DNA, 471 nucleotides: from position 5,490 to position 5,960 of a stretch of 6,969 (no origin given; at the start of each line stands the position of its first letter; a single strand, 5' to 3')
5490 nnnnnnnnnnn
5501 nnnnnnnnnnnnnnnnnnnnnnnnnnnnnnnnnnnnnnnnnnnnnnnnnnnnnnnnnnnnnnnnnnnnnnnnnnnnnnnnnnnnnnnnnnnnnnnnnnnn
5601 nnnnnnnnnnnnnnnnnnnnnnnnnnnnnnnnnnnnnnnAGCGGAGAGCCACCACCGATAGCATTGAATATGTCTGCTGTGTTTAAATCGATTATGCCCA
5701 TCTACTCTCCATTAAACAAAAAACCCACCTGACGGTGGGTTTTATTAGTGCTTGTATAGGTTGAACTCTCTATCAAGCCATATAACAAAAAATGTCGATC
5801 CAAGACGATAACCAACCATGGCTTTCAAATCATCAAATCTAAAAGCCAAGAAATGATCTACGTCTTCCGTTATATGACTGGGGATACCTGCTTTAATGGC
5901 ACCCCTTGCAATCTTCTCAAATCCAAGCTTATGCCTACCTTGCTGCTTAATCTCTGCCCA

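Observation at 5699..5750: Strong intrinsic terminator wedged between the cassette stop codon and the first baseplate gene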

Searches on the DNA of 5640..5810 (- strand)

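Call 75: search_dna_similar(query=window:5640-5810:-, collection=ecoli_genomes, mode=near, max_rows=15)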
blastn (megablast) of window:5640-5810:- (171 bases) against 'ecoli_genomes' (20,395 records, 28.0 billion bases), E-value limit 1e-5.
Records with a match: 93; places in all: 108; records where one place covers at least 80% of the query: 3.
Genomes with a match: 92 of 5426; with a place that covers at least 80% of the query: 3. Places per genome that has any: lowest 1, median 1, highest 3. On chromosomes: 107 places; on plasmids: 1.
Best place of each record, by identity: >=99% 40; 95-99% 14; 90-95% 39.
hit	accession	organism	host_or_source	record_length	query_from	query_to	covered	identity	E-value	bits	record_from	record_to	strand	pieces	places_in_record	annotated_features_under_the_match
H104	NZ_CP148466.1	Escherichia coli strain Z1323CEC0006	Chicken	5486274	1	171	100%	100.0%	2e-83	316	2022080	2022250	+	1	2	hypothetical protein (x2)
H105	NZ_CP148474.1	Escherichia coli strain Z1323CEC0005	Chicken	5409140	1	171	100%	100.0%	2e-83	316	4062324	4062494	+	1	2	hypothetical protein (x2)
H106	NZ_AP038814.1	Escherichia coli strain TB354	Gallus gallus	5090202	1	171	100%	100.0%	2e-83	316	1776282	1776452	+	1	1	hypothetical protein (x2)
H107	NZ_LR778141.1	Escherichia coli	water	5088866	70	171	60%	99.0%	2e-43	183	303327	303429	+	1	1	hypothetical protein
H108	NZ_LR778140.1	Escherichia coli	water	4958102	70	171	60%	99.0%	2e-43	183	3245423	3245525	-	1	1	hypothetical protein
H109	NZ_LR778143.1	Escherichia coli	sediment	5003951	70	171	60%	99.0%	2e-43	183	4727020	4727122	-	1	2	hypothetical protein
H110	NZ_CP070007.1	Escherichia coli strain FDAARGOS_1288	Homo sapiens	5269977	69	171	60%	95.1%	2e-37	163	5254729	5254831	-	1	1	hypothetical protein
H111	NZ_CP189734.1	Escherichia coli strain EC16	hand (human)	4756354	69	171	60%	95.1%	8e-37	161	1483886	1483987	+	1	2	hypothetical protein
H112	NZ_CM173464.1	Escherichia coli strain E423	cloacal swab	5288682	1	98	57%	100.0%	6e-43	182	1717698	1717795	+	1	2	hypothetical protein | Arc family DNA-binding protein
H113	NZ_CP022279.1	Escherichia coli strain STEC299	Marmota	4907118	69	171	60%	94.2%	4e-35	156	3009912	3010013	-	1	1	hypothetical protein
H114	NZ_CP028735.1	Escherichia coli strain A41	Antechinus bellus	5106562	69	171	60%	94.2%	4e-35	156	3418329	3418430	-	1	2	hypothetical protein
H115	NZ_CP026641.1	Escherichia coli strain FORC_082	chicken meat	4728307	1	97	57%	100.0%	2e-42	180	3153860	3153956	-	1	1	hypothetical protein | Arc family DNA-binding protein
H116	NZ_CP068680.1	Escherichia coli strain NCCP12480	Homo sapiens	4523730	1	97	57%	100.0%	2e-42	180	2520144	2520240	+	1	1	hypothetical protein | Arc family DNA-binding protein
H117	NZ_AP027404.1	Escherichia coli strain EC416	Sus scrofa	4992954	1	97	57%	100.0%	2e-42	180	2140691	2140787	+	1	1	hypothetical protein | Arc family DNA-binding protein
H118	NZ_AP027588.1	Escherichia coli strain LR-64-1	Homo sapiens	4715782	1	97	57%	100.0%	2e-42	180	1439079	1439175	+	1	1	hypothetical protein | Arc family DNA-binding protein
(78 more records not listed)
